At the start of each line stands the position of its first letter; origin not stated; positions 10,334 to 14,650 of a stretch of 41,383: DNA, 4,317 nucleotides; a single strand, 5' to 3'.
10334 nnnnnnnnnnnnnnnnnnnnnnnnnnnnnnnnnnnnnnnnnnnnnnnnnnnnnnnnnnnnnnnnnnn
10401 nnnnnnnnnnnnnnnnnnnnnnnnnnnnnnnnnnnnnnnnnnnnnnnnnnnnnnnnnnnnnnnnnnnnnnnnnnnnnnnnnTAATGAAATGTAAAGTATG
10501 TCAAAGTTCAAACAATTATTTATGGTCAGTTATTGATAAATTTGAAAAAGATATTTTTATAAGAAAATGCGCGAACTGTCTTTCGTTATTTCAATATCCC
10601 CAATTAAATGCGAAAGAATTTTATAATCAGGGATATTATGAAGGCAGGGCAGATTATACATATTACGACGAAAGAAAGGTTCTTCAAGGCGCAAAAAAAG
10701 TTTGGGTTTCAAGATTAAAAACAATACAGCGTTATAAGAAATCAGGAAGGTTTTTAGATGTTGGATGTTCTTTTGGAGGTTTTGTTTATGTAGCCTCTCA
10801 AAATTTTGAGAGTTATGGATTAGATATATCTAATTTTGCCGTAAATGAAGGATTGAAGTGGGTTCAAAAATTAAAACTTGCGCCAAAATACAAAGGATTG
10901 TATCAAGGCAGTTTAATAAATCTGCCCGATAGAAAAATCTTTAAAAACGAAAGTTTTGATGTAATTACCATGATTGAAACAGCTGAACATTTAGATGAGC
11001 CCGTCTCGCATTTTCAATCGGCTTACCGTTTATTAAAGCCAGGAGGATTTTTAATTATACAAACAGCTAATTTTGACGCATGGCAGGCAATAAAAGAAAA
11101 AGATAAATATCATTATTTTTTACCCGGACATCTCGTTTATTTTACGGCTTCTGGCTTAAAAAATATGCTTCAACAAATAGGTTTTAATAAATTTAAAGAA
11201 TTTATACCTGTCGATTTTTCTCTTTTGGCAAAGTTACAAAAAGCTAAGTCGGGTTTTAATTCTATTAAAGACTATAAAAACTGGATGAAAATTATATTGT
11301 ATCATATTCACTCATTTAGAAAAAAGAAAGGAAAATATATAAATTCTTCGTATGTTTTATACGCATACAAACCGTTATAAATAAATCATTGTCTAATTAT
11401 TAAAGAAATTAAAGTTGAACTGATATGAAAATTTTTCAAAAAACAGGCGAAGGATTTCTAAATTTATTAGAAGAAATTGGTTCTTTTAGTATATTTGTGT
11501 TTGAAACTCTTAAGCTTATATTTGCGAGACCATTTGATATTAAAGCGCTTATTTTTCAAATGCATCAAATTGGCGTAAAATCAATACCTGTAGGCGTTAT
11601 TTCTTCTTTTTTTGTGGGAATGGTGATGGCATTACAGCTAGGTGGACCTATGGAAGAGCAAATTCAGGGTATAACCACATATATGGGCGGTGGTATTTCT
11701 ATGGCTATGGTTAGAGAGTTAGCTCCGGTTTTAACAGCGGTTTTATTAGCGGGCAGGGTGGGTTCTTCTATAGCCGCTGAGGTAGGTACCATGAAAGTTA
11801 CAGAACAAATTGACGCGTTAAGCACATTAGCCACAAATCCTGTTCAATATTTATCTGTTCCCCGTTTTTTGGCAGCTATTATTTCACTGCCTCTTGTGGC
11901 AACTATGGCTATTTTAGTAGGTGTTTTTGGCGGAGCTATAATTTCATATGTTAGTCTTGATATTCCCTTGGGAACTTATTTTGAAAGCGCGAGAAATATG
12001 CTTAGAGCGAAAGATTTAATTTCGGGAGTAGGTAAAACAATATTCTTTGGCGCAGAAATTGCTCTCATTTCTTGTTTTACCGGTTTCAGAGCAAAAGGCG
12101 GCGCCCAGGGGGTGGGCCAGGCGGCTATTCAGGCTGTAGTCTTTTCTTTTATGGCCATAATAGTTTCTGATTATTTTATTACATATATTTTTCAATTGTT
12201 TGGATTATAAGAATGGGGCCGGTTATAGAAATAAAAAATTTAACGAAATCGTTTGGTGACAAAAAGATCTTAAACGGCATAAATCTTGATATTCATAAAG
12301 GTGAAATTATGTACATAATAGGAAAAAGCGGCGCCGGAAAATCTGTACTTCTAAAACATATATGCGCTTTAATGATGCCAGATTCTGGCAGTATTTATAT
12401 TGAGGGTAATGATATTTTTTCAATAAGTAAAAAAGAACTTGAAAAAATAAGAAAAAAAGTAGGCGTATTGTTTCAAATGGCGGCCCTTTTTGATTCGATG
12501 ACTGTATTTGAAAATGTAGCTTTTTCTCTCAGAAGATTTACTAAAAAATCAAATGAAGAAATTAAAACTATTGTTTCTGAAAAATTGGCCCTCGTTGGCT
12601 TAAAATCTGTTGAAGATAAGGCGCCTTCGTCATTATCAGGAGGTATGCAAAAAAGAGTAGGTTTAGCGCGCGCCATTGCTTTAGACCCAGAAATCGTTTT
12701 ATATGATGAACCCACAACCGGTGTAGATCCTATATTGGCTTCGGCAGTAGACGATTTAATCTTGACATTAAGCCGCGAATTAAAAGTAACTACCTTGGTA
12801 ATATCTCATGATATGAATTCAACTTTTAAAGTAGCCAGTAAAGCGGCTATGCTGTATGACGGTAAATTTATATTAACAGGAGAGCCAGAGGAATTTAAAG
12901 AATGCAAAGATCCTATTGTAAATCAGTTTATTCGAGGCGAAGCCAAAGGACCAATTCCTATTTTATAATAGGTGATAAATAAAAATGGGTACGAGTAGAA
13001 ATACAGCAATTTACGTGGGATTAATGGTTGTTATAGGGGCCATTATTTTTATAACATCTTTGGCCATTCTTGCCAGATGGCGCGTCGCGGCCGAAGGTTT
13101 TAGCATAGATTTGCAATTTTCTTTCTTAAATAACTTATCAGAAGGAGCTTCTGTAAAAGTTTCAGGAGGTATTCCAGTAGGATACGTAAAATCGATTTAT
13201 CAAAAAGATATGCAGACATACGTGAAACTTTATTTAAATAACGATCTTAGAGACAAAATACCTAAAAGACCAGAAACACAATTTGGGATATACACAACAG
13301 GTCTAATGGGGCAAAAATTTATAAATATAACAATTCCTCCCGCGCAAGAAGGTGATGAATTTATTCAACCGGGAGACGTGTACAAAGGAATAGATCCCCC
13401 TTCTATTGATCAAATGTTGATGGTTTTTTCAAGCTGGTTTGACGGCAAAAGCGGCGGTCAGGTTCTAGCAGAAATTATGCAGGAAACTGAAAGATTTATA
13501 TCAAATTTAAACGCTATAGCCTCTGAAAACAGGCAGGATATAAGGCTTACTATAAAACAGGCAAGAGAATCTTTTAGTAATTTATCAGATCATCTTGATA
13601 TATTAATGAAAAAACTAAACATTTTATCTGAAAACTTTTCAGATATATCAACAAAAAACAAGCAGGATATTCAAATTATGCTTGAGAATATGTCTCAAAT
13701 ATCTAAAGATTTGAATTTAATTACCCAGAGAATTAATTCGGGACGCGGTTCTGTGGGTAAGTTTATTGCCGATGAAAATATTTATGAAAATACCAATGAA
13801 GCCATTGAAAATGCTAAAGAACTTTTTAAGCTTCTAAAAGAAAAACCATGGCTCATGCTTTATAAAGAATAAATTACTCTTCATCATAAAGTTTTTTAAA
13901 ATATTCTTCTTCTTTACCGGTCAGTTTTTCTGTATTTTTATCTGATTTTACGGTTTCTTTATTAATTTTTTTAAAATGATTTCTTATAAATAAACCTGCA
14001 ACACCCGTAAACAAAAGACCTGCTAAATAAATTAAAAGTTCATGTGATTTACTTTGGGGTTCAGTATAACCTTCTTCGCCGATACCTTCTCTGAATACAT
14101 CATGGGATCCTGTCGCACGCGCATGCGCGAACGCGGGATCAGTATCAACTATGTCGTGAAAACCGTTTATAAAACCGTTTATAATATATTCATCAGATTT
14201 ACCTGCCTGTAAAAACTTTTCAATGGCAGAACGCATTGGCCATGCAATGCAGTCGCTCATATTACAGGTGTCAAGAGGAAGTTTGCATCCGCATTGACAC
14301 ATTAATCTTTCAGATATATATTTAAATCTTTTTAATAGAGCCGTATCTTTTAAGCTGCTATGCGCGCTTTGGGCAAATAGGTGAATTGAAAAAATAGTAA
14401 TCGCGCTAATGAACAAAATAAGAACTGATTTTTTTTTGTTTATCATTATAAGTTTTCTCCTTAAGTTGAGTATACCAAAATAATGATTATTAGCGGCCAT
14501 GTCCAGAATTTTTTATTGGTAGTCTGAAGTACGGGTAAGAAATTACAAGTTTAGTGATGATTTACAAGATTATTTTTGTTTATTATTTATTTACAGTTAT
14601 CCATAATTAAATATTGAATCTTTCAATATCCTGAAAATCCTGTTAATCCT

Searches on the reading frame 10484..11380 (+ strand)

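Call 6: search_protein_families(library=pfam, proteins=[window:10484-11380:+], max_evalue=0.001)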
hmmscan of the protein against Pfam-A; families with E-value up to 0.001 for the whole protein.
window:10484-11380:+ (298 aa): 8 families
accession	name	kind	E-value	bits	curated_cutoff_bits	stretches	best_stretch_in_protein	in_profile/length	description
PF13489.12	Methyltransf_23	-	1.2e-19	71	27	1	83-235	19-160/164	Methyltransferase domain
PF08241.18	Methyltransf_11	-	5.2e-14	53.1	21.2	1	91-192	1-95/95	Methyltransferase domain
PF13847.12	Methyltransf_31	-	5.3e-14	52.6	27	1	85-208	2-127/145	Methyltransferase domain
PF08242.18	Methyltransf_12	-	4.6e-11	43.8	30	1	91-190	1-98/98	Methyltransferase domain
PF13649.12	Methyltransf_25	-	9.1e-10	39.5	27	1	91-188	2-97/97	Methyltransferase domain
PF02353.26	CMAS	-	2.1e-06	27.7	27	1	62-206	38-178/273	Mycolic acid cyclopropane synthetase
PF01209.24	Ubie_methyltran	-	1.2e-05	25.2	20.1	1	69-199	30-159/233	ubiE/COQ5 methyltransferase family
PF01728.25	FtsJ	-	0.00017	22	24.1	1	83-162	15-96/181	FtsJ-like methyltransferase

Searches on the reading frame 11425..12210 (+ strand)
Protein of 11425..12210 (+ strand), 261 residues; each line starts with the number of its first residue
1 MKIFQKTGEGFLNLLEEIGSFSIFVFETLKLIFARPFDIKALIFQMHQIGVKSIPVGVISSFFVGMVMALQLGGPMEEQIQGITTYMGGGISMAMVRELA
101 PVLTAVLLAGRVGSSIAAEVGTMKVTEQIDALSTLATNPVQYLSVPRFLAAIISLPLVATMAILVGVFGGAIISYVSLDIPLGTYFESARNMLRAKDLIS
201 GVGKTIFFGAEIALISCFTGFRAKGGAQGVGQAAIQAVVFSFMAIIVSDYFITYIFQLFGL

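Call 6: search_protein_families(library=pfam, proteins=[window:11425-12210:+], max_evalue=0.001)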
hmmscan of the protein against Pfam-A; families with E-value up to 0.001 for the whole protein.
window:11425-12210:+ (261 aa): 1 family
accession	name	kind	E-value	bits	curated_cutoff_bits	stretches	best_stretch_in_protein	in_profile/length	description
PF02405.21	MlaE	-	8.4e-71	238.4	22.5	1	43-254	2-211/212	Permease MlaE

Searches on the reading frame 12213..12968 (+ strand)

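Call 6: search_protein_families(library=pfam, proteins=[window:12213-12968:+], max_evalue=0.001)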
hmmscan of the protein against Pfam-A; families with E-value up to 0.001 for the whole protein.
window:12213-12968:+ (251 aa): 3 families
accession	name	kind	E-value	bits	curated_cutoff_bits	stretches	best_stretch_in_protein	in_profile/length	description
PF00005.33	ABC_tran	-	1.6e-36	126.4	25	1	20-169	1-137/137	ABC transporter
PF13555.12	AAA_29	-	8.1e-05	22.7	27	1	24-58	16-50/61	P-loop containing region of AAA domain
PF25199.1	nSTAND_NTPase5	-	0.00096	19.4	34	0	28-82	39-97/145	Novel STAND NTPase 5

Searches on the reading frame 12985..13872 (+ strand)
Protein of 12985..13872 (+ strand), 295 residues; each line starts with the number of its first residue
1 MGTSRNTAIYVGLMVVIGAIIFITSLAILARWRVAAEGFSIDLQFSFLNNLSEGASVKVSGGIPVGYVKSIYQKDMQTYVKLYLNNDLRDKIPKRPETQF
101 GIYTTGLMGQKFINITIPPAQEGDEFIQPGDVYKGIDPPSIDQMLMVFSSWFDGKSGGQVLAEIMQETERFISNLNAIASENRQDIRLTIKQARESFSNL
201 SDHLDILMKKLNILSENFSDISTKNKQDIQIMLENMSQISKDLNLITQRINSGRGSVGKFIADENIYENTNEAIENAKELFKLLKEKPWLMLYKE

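Call 6: search_protein_families(library=pfam, proteins=[window:12985-13872:+], max_evalue=0.001)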
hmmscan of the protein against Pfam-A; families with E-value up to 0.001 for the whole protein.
window:12985-13872:+ (295 aa): 1 family
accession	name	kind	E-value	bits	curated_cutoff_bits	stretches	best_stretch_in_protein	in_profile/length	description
PF02470.25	MlaD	-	1.2e-11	45.1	25.1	1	40-116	4-79/81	MlaD protein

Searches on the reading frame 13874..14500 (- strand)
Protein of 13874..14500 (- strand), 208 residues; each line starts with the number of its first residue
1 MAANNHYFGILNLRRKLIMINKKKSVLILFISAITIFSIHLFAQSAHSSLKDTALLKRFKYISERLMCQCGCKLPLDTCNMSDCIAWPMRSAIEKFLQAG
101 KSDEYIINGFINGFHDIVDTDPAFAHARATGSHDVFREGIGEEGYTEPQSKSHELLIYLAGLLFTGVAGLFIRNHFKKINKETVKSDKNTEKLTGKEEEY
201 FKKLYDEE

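Call 6: search_protein_families(library=pfam, proteins=[window:13874-14500:-], max_evalue=0.001)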
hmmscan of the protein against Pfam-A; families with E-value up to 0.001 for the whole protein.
window:13874-14500:- (208 aa): 1 family
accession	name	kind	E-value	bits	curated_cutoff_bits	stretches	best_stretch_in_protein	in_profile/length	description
PF03918.19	CcmH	-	7.9e-14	51.6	25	1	33-126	3-94/143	Cytochrome C biogenesis protein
